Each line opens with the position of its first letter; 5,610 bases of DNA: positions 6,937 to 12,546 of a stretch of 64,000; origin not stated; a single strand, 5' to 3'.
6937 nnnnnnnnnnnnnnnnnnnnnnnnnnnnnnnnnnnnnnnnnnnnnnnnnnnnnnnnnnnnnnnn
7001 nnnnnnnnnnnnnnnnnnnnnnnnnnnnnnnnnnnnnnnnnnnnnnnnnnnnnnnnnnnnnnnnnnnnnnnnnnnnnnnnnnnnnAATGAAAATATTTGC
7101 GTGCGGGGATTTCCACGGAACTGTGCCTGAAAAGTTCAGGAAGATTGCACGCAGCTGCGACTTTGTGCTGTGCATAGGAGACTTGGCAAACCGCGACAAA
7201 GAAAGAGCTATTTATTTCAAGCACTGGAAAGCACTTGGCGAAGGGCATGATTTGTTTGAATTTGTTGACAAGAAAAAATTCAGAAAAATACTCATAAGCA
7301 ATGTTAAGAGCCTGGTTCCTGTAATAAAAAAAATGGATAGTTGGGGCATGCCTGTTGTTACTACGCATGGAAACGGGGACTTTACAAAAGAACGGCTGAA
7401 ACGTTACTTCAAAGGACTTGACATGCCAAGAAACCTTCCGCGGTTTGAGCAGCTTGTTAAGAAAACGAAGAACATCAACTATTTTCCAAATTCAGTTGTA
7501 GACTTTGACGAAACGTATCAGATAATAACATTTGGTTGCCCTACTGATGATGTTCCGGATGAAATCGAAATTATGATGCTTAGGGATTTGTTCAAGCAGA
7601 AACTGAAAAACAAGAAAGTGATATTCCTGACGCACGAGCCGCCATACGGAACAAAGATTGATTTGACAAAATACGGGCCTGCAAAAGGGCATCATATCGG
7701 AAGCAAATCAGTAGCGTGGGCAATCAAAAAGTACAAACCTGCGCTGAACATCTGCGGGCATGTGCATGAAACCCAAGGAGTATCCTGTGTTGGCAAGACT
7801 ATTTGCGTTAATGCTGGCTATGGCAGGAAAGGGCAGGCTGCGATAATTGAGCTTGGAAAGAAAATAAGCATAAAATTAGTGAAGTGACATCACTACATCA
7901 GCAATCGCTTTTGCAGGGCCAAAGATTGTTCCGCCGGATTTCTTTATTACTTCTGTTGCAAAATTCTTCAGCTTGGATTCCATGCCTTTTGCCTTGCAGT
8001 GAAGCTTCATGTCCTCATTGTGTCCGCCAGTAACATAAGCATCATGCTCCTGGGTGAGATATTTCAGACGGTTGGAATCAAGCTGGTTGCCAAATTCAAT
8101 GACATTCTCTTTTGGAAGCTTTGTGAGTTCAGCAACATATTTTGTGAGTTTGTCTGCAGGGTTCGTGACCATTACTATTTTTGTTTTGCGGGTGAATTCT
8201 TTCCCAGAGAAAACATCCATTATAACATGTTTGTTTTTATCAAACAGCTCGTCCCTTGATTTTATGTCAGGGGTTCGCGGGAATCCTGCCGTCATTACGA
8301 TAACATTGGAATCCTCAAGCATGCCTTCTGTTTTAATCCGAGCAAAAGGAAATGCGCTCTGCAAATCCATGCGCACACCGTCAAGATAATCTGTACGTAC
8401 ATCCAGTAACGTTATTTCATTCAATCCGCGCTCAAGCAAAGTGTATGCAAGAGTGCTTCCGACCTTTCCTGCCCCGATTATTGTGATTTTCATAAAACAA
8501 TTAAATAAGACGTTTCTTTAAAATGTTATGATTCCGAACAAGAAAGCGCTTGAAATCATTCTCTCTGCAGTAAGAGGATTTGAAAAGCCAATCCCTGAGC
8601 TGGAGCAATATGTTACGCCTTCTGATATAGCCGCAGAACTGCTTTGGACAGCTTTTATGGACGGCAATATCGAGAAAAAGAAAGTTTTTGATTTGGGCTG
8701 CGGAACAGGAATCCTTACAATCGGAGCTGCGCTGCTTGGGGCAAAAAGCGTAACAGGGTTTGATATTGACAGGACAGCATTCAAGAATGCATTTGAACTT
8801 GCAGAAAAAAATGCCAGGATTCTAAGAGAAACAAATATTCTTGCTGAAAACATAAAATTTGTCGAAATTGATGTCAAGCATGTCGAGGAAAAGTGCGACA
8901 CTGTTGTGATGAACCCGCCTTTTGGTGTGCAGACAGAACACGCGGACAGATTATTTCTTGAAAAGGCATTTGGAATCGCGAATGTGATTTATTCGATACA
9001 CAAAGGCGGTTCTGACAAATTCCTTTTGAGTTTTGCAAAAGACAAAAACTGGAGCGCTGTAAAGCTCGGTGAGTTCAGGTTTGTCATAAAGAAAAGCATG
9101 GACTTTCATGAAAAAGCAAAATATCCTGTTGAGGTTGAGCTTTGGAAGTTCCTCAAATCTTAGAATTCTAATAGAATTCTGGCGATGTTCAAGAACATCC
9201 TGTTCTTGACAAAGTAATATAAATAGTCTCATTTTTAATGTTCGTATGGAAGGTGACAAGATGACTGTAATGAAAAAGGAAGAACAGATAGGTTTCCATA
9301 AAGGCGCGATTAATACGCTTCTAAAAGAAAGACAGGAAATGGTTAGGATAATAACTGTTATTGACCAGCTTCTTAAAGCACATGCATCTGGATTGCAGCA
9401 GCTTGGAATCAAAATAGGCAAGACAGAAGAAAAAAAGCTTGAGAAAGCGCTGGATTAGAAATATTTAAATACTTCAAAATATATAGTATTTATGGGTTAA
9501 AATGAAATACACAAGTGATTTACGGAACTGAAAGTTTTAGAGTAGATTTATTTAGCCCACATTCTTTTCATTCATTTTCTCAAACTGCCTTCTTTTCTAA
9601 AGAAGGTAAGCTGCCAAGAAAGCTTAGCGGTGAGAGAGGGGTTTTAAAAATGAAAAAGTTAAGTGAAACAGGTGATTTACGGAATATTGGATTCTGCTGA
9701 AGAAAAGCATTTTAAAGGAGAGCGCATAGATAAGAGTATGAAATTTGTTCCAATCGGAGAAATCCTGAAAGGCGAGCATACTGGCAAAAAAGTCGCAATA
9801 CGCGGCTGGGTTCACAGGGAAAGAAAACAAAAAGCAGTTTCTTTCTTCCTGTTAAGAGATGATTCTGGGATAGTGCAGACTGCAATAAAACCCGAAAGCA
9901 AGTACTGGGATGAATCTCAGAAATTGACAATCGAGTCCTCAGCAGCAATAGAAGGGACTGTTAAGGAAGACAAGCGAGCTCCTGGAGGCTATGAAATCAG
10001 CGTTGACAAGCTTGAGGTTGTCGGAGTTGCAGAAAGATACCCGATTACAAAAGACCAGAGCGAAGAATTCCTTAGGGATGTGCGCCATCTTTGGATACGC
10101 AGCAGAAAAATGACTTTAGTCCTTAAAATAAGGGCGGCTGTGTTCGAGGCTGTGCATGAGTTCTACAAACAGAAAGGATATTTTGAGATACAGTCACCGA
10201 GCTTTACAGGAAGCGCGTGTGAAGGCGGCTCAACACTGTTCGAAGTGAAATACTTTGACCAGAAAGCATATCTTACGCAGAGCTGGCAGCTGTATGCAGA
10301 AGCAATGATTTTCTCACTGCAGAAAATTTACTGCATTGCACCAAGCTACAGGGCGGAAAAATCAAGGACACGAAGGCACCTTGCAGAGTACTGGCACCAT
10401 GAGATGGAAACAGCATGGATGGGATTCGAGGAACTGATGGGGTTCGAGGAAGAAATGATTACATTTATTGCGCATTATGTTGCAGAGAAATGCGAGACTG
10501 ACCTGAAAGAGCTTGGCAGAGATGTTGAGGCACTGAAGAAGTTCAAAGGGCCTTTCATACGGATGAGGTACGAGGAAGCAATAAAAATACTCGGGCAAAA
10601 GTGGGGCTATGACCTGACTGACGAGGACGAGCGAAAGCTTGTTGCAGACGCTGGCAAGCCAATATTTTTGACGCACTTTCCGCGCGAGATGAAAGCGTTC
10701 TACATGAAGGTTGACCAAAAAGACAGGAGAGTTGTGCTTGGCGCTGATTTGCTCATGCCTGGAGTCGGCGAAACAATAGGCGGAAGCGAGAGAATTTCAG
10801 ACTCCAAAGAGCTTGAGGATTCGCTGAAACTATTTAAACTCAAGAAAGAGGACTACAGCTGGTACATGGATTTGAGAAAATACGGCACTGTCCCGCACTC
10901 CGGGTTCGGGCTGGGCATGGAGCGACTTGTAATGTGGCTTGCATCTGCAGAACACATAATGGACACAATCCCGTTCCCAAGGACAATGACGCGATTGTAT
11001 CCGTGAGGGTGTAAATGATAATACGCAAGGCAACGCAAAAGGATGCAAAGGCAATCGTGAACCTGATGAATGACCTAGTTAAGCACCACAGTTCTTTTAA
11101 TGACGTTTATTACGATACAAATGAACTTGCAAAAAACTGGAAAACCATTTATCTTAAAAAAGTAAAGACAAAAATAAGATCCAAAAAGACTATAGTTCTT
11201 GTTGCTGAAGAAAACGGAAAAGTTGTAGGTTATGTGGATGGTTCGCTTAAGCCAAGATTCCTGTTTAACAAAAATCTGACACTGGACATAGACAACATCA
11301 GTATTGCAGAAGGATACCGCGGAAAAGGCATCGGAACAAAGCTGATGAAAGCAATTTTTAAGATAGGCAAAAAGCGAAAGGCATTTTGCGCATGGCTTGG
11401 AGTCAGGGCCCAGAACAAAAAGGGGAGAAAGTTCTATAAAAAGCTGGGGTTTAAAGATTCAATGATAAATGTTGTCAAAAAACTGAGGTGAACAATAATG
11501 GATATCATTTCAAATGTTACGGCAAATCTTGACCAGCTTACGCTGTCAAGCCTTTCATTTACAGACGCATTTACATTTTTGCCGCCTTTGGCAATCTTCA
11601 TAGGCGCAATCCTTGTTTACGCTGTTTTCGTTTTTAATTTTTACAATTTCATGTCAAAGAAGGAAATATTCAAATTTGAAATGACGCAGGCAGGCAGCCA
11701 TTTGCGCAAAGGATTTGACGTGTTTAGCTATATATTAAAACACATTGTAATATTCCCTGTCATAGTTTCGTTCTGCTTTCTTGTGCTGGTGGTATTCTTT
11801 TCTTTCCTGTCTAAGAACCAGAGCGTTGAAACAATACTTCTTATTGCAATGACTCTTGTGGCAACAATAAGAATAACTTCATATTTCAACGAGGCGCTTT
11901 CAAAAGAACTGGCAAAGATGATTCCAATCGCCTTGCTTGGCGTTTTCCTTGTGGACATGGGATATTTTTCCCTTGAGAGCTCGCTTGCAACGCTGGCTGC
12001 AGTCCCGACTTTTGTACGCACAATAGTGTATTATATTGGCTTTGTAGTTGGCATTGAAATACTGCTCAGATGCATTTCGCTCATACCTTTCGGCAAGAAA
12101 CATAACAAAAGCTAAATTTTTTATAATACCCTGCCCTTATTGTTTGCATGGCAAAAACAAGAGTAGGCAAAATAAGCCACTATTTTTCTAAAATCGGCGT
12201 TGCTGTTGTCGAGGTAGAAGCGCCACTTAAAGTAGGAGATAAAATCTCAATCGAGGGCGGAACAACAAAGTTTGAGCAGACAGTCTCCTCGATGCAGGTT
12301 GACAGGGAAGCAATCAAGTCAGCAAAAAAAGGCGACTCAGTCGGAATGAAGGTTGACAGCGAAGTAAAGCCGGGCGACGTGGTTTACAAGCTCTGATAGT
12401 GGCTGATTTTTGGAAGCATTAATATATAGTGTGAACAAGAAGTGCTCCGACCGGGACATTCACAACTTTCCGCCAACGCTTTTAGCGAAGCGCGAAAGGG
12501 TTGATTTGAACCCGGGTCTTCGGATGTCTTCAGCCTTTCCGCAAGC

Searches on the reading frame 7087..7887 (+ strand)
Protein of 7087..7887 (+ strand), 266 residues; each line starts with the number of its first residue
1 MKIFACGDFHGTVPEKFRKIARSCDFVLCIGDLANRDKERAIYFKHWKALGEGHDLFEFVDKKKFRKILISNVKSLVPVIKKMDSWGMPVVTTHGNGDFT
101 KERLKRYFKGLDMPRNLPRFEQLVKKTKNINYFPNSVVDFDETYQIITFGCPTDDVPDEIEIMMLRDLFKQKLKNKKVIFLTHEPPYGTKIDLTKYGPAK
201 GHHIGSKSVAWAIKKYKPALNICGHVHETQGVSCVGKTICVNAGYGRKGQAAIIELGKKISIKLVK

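Call 66: search_protein_families(library=pfam, max_evalue=0.001, proteins=[window:7087-7887:+])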
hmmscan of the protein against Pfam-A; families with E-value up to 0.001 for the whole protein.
window:7087-7887:+ (266 aa): 3 families
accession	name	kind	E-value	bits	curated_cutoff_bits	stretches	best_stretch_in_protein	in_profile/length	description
PF00149.33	Metallophos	-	4.4e-14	53.8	21.5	1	1-228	1-190/191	Calcineurin-like phosphoesterase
PF14582.11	Metallophos_3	-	4.5e-13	49.6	28.2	1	171-259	169-252/259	Metallophosphoesterase, calcineurin superfamily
PF12850.12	Metallophos_2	-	1.1e-06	29.1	27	0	1-37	1-41/154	Calcineurin-like phosphoesterase superfamily domain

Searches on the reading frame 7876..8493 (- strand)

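Call 67: search_protein_families(library=pfam, max_evalue=0.001, proteins=[window:7876-8493:-])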
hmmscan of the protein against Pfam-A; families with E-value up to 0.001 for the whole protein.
window:7876-8493:- (205 aa): 4 families
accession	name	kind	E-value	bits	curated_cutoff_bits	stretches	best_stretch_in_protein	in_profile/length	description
PF00056.29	Ldh_1_N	-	5e-24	85.4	27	1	1-132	1-140/141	lactate/malate dehydrogenase, NAD binding domain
PF03807.23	F420_oxidored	-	6.5e-06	27.1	21.6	1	2-79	1-77/94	NADP oxidoreductase coenzyme F420-dependent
PF01266.30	DAO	-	0.00038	20.5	27.9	1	2-31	1-29/353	FAD dependent oxidoreductase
PF00899.27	ThiF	-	0.00098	18.8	28.1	0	2-31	22-51/238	ThiF family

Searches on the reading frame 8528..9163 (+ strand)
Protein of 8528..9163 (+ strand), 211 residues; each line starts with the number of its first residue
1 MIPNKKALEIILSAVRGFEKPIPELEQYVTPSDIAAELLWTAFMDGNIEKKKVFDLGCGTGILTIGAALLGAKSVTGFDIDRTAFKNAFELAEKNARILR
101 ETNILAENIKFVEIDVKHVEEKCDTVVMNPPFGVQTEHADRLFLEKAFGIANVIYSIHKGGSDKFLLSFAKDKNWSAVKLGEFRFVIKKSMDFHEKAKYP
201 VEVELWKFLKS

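Call 67: search_protein_families(library=pfam, max_evalue=0.001, proteins=[window:8528-9163:+])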
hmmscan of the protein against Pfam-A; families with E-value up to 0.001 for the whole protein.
window:8528-9163:+ (211 aa): 11 families
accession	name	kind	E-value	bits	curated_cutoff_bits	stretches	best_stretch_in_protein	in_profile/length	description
PF06325.19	PrmA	-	2.3e-14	54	22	1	49-129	161-233/296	Ribosomal protein L11 methyltransferase (PrmA)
PF05175.20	MTS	-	3.4e-13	50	23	1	33-140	17-116/170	Methyltransferase small domain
PF13847.12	Methyltransf_31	-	1.3e-07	31.8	27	1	50-129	4-81/145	Methyltransferase domain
PF13649.12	Methyltransf_25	-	3.6e-07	31.2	27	1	53-136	1-78/97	Methyltransferase domain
PF03602.21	Cons_hypoth95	-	1.9e-06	28.1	24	1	45-136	37-127/182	Conserved hypothetical protein 95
PF01170.24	UPF0020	-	3.1e-06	27.4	22.3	1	57-141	36-140/197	RMKL-like, methyltransferase domain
PF08241.18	Methyltransf_11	-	0.00013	23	21.2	1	55-128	2-66/95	Methyltransferase domain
PF08242.18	Methyltransf_12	-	0.00015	22.9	30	1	55-129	2-72/98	Methyltransferase domain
PF13489.12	Methyltransf_23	-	0.00018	21.7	27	1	47-128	20-87/164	Methyltransferase domain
PF01728.25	FtsJ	-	0.00027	21.4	24.1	1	49-128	21-97/181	FtsJ-like methyltransferase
PF05971.18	Methyltransf_10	-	0.00048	20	23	1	37-141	91-196/299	RNA methyltransferase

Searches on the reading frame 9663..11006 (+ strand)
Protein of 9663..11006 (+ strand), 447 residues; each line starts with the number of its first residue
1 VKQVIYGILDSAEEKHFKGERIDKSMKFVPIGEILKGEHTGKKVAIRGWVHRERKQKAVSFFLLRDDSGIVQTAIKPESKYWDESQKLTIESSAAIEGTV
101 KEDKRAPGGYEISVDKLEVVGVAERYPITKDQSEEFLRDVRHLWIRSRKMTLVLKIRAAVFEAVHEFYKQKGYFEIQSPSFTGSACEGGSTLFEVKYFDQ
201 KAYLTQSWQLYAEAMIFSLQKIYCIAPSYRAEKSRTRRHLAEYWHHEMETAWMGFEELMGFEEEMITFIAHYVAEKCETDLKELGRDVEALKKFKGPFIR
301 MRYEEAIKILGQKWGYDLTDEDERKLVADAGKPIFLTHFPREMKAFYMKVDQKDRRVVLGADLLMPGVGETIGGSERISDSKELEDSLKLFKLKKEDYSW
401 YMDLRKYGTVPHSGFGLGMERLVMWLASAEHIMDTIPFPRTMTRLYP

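Call 67: search_protein_families(library=pfam, max_evalue=0.001, proteins=[window:9663-11006:+])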
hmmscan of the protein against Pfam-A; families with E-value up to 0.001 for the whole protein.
window:9663-11006:+ (447 aa): 2 families
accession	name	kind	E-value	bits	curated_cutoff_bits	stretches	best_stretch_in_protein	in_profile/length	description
PF00152.25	tRNA-synt_2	-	3.1e-76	256.8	25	1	134-441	2-307/308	tRNA synthetases class II (D, K and N)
PF01336.31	tRNA_anti-codon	-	4.8e-14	52.5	27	1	44-120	1-75/75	OB-fold nucleic acid binding domain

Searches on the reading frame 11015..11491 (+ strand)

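Call 67: search_protein_families(library=pfam, max_evalue=0.001, proteins=[window:11015-11491:+])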
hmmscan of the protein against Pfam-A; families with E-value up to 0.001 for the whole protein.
window:11015-11491:+ (158 aa): 7 families
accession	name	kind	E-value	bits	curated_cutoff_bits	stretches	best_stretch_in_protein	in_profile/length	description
PF00583.31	Acetyltransf_1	-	4.4e-19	69.3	20.7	1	55-146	29-116/116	Acetyltransferase (GNAT) family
PF13508.13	Acetyltransf_7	-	7.1e-16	58.8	27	1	59-147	3-83/84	Acetyltransferase (GNAT) domain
PF13673.13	Acetyltransf_10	-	7e-13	49.1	23.6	1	39-149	10-110/128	Acetyltransferase (GNAT) domain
PF13302.13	Acetyltransf_3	-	3e-06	28.4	25.4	1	2-147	3-138/138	Acetyltransferase (GNAT) domain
PF13420.13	Acetyltransf_4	-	3e-06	27.8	24.3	1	3-147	1-135/155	Acetyltransferase (GNAT) domain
PF13527.13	Acetyltransf_9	-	5.8e-06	26.8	25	1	3-146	2-124/127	Acetyltransferase (GNAT) domain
PF08445.16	FR47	-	1.1e-05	25.8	22.1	1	94-148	26-79/86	FR47-like protein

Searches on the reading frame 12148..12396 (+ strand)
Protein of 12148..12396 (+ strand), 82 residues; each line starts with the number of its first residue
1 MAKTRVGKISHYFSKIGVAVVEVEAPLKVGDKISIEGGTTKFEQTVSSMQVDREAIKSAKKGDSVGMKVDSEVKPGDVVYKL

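Call 67: search_protein_families(library=pfam, max_evalue=0.001, proteins=[window:12148-12396:+])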
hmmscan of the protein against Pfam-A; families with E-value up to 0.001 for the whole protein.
window:12148-12396:+ (82 aa): 2 families
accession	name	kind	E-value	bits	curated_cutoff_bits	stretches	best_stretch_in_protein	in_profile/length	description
PF16325.11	Peptidase_U32_C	-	1.3e-05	25.7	28.2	1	6-78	6-81/83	Peptidase family U32 C-terminal domain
PF03144.31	GTP_EFTU_D2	-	8.5e-05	23.3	30.3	1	27-79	13-72/73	Elongation factor Tu domain 2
